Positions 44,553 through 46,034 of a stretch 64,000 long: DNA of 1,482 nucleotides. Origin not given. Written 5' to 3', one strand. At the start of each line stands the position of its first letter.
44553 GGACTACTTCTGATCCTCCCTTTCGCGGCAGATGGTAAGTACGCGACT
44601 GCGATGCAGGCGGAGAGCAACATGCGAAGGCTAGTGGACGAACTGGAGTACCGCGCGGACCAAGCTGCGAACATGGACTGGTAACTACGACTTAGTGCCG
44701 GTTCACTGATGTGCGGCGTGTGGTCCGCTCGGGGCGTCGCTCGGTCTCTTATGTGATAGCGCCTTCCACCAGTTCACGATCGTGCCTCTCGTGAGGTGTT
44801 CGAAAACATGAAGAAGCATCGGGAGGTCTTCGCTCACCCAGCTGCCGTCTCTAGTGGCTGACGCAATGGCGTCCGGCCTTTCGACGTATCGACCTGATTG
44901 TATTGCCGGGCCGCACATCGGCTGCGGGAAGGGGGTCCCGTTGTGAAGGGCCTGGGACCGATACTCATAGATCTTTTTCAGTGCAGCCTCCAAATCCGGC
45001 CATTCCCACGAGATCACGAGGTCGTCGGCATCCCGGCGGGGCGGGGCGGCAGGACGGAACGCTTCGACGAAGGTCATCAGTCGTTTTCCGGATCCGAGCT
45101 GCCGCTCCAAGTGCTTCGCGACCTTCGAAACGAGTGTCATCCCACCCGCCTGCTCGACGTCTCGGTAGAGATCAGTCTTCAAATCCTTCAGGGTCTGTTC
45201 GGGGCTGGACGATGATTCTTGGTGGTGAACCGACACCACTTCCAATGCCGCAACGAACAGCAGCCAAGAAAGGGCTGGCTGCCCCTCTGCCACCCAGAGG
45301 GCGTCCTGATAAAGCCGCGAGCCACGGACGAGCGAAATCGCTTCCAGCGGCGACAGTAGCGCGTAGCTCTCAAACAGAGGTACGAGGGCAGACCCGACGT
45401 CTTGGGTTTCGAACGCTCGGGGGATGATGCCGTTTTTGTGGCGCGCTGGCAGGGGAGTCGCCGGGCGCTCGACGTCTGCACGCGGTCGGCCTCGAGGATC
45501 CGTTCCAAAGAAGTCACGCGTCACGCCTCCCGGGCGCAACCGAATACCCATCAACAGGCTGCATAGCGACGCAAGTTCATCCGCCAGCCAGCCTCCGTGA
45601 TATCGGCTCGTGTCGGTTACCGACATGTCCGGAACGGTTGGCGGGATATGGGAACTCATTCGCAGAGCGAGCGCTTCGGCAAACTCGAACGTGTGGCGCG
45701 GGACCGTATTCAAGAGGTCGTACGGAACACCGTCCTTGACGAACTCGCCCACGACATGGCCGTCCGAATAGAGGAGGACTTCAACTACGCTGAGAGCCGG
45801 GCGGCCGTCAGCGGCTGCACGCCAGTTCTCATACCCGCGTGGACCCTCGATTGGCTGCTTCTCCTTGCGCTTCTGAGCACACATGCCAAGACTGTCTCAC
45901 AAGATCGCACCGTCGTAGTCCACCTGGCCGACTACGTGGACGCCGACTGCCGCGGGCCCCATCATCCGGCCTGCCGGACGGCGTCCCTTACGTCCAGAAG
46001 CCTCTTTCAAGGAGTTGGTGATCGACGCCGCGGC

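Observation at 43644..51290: Lower-GC four-gene island: FRG, HEPN-like and SIR2_2 genes divergent from a Cap4-like-nuclease/STAND/helical-repeat giant; candidate composite defence system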

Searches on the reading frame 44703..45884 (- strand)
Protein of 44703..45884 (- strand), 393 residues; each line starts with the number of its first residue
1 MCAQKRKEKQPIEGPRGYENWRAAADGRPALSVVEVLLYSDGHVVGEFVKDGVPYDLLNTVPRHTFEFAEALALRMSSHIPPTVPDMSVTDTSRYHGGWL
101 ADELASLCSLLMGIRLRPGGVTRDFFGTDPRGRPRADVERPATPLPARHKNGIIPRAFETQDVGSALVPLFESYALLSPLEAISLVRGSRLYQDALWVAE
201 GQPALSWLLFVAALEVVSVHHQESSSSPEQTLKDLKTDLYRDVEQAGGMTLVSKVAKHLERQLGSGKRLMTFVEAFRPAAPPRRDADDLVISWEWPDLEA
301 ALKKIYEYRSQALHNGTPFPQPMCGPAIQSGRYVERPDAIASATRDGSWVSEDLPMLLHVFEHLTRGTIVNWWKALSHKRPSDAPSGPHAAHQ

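Call 4: search_protein_families(library=pfam, proteins=[window:44703-45884:-], max_evalue=0.1)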
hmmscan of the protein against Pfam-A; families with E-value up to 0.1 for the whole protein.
window:44703-45884:- (393 aa): 0 families

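Call 5: search_protein_families(library=padloc, proteins=[window:44703-45884:-], max_evalue=0.1)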
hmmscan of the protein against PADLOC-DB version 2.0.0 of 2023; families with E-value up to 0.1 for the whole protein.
window:44703-45884:- (393 aa): 0 families

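Call 6: search_protein_families(library=ncbifam, proteins=[window:44703-45884:-], max_evalue=0.1)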
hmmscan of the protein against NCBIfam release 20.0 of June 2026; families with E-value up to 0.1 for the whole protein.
window:44703-45884:- (393 aa): 0 families

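Call 11: find_homologous_proteins(query=window:44703-45884:-)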
Query window:44703-45884:- (393 aa): 95 proteins with E <= 0.001 among 8000 candidates.
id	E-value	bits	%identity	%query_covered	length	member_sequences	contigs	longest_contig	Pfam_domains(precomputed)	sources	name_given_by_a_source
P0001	4.7e-267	903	100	100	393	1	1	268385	-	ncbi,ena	-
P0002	1.3e-158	546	69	85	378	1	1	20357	-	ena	-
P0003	2.5e-129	450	66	75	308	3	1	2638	-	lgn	-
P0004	5.2e-118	413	49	94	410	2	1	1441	-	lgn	-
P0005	8.2e-117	409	49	94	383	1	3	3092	-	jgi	jgi:hypothetical protein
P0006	2.6e-115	404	49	94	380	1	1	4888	-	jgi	jgi:hypothetical protein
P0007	4.4e-115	403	51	95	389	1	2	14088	-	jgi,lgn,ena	-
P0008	5.8e-113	396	49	93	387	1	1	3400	-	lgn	-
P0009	1.3e-112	395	50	93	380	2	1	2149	-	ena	-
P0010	6.9e-111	389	47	96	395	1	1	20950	-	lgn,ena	-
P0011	2.6e-109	384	49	93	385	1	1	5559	-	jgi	jgi:hypothetical protein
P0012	3.3e-109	384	47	94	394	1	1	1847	-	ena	-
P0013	6.0e-108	379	47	95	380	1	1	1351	-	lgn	-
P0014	1.2e-107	378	47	96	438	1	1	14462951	-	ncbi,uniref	ncbi:hypothetical protein [Sorangium sp. So ce1182]|uniref:hypothetical protein n=1 Tax=Sorangium sp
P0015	5.5e-106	373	49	93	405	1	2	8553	-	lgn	-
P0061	9.2e-65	237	36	94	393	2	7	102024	-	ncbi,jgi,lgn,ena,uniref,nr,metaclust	ncbi:hypothetical protein M595_2192 [Lyngbya aestuarii BL J]|uniref:Apea-like HEPN domain-containing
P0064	5.5e-64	235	37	92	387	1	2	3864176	-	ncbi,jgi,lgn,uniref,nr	ncbi:hypothetical protein C8024_18840 [Sphingopyxis sp. BSNA05]|uniref:hypothetical protein n=1 Tax=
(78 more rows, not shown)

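Call 12: find_encoding_contigs(protein=P0001, flank=10000, max_places=3)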
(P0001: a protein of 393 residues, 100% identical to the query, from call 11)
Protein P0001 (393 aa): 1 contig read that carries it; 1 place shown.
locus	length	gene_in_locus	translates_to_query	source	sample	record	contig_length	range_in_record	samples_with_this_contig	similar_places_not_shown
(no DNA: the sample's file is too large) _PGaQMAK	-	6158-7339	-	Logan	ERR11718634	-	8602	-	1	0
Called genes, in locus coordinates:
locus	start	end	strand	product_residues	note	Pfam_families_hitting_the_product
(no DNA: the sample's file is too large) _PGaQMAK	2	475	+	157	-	?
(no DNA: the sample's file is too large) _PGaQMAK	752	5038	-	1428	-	-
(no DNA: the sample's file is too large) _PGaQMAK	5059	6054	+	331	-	PF13289:SIR2_2 (weak)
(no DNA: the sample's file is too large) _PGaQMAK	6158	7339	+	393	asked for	-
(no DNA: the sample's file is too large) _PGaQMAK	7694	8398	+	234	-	PF08867:FRG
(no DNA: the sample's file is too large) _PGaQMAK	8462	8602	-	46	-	?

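Call 13: find_encoding_contigs(protein=P0002, flank=10000, max_places=3)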
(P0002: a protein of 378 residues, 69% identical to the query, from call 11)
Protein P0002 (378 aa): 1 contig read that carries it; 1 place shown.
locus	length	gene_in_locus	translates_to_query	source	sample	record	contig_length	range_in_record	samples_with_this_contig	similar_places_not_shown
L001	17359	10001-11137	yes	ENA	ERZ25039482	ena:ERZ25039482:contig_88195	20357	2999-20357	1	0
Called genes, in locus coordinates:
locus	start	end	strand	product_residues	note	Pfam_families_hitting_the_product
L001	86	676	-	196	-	-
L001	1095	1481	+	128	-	-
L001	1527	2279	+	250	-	-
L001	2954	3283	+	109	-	-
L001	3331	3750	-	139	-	-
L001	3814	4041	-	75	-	-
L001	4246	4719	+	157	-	-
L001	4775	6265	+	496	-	PF27155:Y4rL_C, PF00665:rve (weak), PF22483:Mu-transpos_C_2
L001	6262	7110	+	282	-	PF01695:IstB_IS21, PF00308:Bac_DnaA (weak)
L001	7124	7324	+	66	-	-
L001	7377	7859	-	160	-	-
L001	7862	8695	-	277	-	-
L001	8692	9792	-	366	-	-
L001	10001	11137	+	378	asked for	-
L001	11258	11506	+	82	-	-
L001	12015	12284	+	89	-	-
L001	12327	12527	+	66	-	-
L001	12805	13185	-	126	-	-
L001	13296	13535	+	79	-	-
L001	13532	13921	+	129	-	-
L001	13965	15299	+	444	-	-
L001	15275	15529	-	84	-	PF04326:SLFN_AlbA_2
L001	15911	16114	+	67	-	-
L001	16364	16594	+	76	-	PF07661:MORN_2 (faint)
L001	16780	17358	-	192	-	?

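Call 14: find_encoding_contigs(protein=P0014, flank=10000, max_places=3)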
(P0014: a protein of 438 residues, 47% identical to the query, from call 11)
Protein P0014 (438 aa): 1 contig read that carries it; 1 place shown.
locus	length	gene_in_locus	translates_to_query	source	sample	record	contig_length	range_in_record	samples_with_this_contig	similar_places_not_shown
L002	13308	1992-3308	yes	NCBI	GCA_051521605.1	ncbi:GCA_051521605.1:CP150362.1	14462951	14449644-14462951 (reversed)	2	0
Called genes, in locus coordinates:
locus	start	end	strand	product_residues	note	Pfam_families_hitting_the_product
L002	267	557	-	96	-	PF04362:Iron_traffic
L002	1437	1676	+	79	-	PF04255:DUF433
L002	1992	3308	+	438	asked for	-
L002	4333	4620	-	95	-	-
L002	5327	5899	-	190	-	PF04862:DUF642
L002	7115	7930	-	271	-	-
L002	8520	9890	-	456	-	-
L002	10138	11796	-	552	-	-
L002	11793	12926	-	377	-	-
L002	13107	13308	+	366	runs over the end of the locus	PF04542:Sigma70_r2, PF04545:Sigma70_r4, PF08281:Sigma70_r4_2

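Call 22: search_solved_structures(query=window:44703-45884:-, max_evalue=1)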
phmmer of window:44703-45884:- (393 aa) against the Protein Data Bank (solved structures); distinct sequences matched with E-value up to 1: 0.

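Call 26: find_related_loci(query=A2, collection=genome_contigs, flank=10000)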
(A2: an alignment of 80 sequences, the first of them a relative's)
Query A2 (393 aa) in genome_contigs; peptide patterns used: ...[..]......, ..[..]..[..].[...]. (x = any residue, [..] = any of these).
105 stretches matched a pattern; 78 encode a relative of the query (tblastn E <= 1e-3); 77 distinct loci.
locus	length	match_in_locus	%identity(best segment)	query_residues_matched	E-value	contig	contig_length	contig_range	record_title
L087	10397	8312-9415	41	13-377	4e-82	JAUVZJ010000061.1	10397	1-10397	MAG: Methanophagales archaeon isolate CSMAG_1265 CSMAG_1265_k141_167143_length_10397_cov_161.6546, whole genome shotgun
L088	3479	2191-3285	38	19-378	1e-79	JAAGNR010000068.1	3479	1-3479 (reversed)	MAG: Ferrovum sp. isolate MAG_7_316B k99_1499333, whole genome shotgun sequence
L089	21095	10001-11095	38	19-378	3e-77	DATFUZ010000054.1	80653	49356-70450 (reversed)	MAG TPA_asm: Gallionellaceae bacterium isolate SMAG_U9450 k141_10494, whole genome shotgun sequence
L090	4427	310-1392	40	14-376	9e-77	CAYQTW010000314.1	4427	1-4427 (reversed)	MAG TPA_asm: uncultured Anaerolineales bacterium isolate binchicken_co355_303 genome assembly, contig: NODE_21136_length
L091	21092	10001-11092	39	14-376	2e-76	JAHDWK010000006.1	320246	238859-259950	MAG: Anaerolineae bacterium isolate CHL1 NODE_73_length_320246_cov_204.048018, whole genome shotgun sequence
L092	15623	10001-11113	40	14-387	4e-75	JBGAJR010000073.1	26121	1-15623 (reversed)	MAG: Polyangiaceae bacterium isolate MAG_AAO_H125.41 AAOH125-41_opera_contig_3701, whole genome shotgun sequence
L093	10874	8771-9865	38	19-378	9e-75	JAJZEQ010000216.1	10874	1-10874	MAG: Proteobacteria bacterium isolate LL2.bin39 NODE_8016_length_10874_cov_2.15483, whole genome shotgun sequence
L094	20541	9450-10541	39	14-375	1e-74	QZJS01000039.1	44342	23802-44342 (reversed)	MAG: Desulfobacteraceae bacterium isolate SURF_33 Ga0104751_1001195, whole genome shotgun sequence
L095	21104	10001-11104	36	12-376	2e-74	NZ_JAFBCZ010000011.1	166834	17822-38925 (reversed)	Herpetosiphon giganteus strain DSM 589 Ga0454001_11, whole genome shotgun sequence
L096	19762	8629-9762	40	14-393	7e-74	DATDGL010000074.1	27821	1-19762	MAG TPA_asm: Candidatus Angelobacter sp. isolate SMAG_U251 k141_529662, whole genome shotgun sequence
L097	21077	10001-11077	38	13-376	1e-73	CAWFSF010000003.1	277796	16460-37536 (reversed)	MAG: Nitrospirota bacterium isolate MFD00905.bin.2.216 genome assembly, contig: contig_29257, whole genome shotgun seque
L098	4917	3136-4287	40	14-391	2e-73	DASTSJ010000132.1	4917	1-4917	MAG TPA_asm: Edaphobacter sp. isolate SMAG_U2277 k141_61263, whole genome shotgun sequence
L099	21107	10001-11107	38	20-389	3e-73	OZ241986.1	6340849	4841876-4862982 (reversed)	MAG: Candidatus Latescibacterota bacterium isolate 0d522d25-140f-41b3-910f-d932058e053c genome assembly, chromosome: 1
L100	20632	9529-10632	35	13-376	3e-73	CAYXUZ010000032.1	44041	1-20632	MAG TPA_asm: uncultured Ardenticatenaceae bacterium isolate binchicken_co179_187 genome assembly, contig: NODE_2377_leng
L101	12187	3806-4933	37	1-376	1e-72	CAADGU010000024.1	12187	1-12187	uncultured Chloroflexi bacterium isolate CFX4.fa.gz genome assembly, contig: k127_651851, whole genome shotgun sequence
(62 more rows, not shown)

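Call 34: search_protein_families(library=pfam, alignment_id=A4, max_evalue=0.0001)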
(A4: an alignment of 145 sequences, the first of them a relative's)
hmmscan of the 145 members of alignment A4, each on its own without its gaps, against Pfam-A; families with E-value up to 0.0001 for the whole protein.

A. member 1, L154:9324-10067:- (247 aa): 0 families

B. families by the number of members that match (of 145 scanned): 133 families (the first 25 are shown)
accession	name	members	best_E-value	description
PF04851.21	ResIII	3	1.5e-40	Type III restriction enzyme, res subunit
PF00583.31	Acetyltransf_1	3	3.7e-12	Acetyltransferase (GNAT) family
PF00009.33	GTP_EFTU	2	1.4e-52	Elongation factor Tu GTP binding domain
PF05685.18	Uma2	2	1.7e-36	Putative restriction endonuclease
PF13683.12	rve_3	2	8.8e-28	Integrase core domain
PF13302.13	Acetyltransf_3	2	2.8e-24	Acetyltransferase (GNAT) domain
PF08241.18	Methyltransf_11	2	3.4e-23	Methyltransferase domain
PF00271.37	Helicase_C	2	8.7e-22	Helicase conserved C-terminal domain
PF13649.12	Methyltransf_25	2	1.2e-21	Methyltransferase domain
PF02661.23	Fic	2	6.2e-21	Fic/DOC family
PF00665.32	rve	2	1.2e-18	Integrase core domain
PF07728.20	AAA_5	2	1.9e-18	AAA domain (dynein-related subfamily)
PF02384.22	N6_Mtase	2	2.6e-18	N-6 DNA Methylase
PF13191.12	AAA_16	2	3.1e-15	AAA ATPase domain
PF00270.35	DEAD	2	2.5e-14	DEAD/DEAH box helicase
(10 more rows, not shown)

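Call 49: search_solved_structures(query=A2, max_evalue=10)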
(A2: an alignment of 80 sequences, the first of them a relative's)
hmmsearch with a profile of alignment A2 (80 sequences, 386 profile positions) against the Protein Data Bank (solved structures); distinct sequences matched with E-value up to 10: 0.

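Call 58: predict_structure(alignment_id=A2)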
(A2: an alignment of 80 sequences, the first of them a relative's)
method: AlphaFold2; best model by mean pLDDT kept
length: 393 residues; sequences in the alignment: 80
mean_pLDDT: 92.8   pTM: 0.92
mean pLDDT of the five models: 92.8, 92.5, 92.4, 92.2, 91.7
residues with pLDDT >= 90: 340; 70-90: 31; 50-70: 15; < 50: 7
segments of 3 or more residues with pLDDT < 50: 389-393
pLDDT, mean of each block of 10 residues (from residue 1): 72 96 96 97 95 95 81 97 94 94 98 97 94 96 76 93 94 96 98 97 97 98 96 96 98 96 93 98 83 98 98 98 95 93 96 98 98 95 57 41
secondary structure, 60 per line:
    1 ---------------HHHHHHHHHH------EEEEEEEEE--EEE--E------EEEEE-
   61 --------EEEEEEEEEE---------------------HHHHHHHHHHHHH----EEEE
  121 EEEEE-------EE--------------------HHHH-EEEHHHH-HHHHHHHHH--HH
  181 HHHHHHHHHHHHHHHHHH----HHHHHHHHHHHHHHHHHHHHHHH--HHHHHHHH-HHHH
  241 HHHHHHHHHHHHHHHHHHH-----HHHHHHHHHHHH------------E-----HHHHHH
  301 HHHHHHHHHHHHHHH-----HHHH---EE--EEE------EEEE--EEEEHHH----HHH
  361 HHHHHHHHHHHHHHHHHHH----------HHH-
elements in order: H16-25 E32-40 E43-45 E55-59 E69-78 H100-112 E117-125 H155-158 E160-162 H163-166 H168-176 H179-198 H203-225 H228-235 H237-259 H265-276 H295-315 H321-324 E332-334 E341-344 E347-350 H358-379

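Call 60: fold_search(model_id=the predicted structure, library=pdb)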
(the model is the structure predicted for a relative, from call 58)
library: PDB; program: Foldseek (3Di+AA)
matches with E <= 10: 16; with E <= 0.001: 0
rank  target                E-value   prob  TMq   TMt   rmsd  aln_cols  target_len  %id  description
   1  4lv5_B                6.6e-01  0.09  0.12  0.12  15.6       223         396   12  Murine IRGa6 bound to Toxoplasma ROP5B, a pseudokinase GDI (released 2013-09-25)
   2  9lyb_R                3.9e+00  0.04  0.11  0.14  14.2       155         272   11  Cryo-EM structure of GPR3-G protein-monomer complex (released 2025-04-09)
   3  7tys_E                3.9e+00  0.04  0.11  0.04  15.2       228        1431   12  Cryo-EM structure of the pancreatic ATP-sensitive potassium channel bound to ATP and repaglinide with Kir6.2-CTD in th (released 2022-08-31)
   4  9ums_A                4.1e+00  0.02  0.08  0.13  14.5       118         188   14  Cryo-EM structure of bacteriophage P1 connector (released 2025-10-22)
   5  7xtb_R                4.1e+00  0.02  0.09  0.10  18.8       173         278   18  Serotonin 6 (5-HT6) receptor-Gs-Nb35 complex (released 2022-07-27)
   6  7by5                  4.5e+00  0.01  0.08  0.03  27.9       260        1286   11  Tetanus neurotoxin mutant-(H233A/E234Q/H237A/Y375F) (released 2021-02-17)
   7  5npk_b                5.5e+00  0.03  0.08  0.05  16.3       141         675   14  1.98A STRUCTURE OF THIOPHENE1 WITH S.AUREUS DNA GYRASE AND DNA (released 2017-07-12)
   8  9jxr_A                5.8e+00  0.03  0.12  0.12  20.0       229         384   11  Cryo-EM structure of Drosophila melanogaster PXo-G604A (released 2025-08-27)
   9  3aq0_F                6.1e+00  0.04  0.13  0.15  12.6       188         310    7  Ligand-bound form of Arabidopsis medium/long-chain length prenyl pyrophosphate synthase (surface polar residue mutant) (released 2011-01-19)
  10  7upp_B                6.8e+00  0.03  0.11  0.13  17.7       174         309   11  Crystal structure of designed heterotrimeric assembly DHT03_2arm_A21/B21/C long (released 2022-12-14)
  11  7u7m_E                7.1e+00  0.02  0.11  0.04  15.3       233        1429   12  Cryo-EM structure of the pancreatic ATP-sensitive potassium channel in the presence of carbamazepine and ATP with Kir6 (released 2022-08-31)
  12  9lol_B                7.5e+00  0.01  0.07  0.07  13.1       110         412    9  Cryo-EM structure of human MON1A-CCZ1-RAB7A (released 2025-12-03)
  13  8jgt                  7.5e+00  0.01  0.09  0.08  15.8       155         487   14  Crystal structure of Deinococcus radiodurans exopolyphosphatase E114A mutant (released 2024-05-15)
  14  1nlz_C                7.8e+00  0.01  0.05  0.07  18.4       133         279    8  Crystal structure of unliganded traffic ATPase of the type IV secretion system of helicobacter pylori (released 2003-05-06)
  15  5npk_B                9.5e+00  0.01  0.08  0.06  16.8       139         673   13  1.98A STRUCTURE OF THIOPHENE1 WITH S.AUREUS DNA GYRASE AND DNA (released 2017-07-12)
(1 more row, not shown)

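Call 62: search_protein_families(library=pfam, alignment_id=A2, max_evalue=0.05)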
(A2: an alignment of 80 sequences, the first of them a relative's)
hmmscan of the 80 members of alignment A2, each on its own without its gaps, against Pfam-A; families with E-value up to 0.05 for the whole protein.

A. member 1, P0001 (393 aa): 0 families

B. families by the number of members that match (of 80 scanned): 8 families
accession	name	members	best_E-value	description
PF12512.13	DUF3717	2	0.029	Protein of unknown function (DUF3717)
PF15884.10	QIL1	1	0.0059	MICOS complex subunit MIC13, QIL1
PF24422.1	DUF7552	1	0.0074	Domain of unknown function (DUF7552)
PF14361.12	RsbRD_N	1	0.01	RsbT co-antagonist protein rsbRD N-terminal domain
PF18878.5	PPE-PPW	1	0.025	PPE-PPW subfamily C-terminal region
PF15144.11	DUF4576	1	0.028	Domain of unknown function (DUF4576)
PF17765.7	MLTR_LBD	1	0.044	MmyB-like transcription regulator ligand binding domain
PF24885.1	TPR_NPHP3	1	0.049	Nephrocystin-3 TPR domain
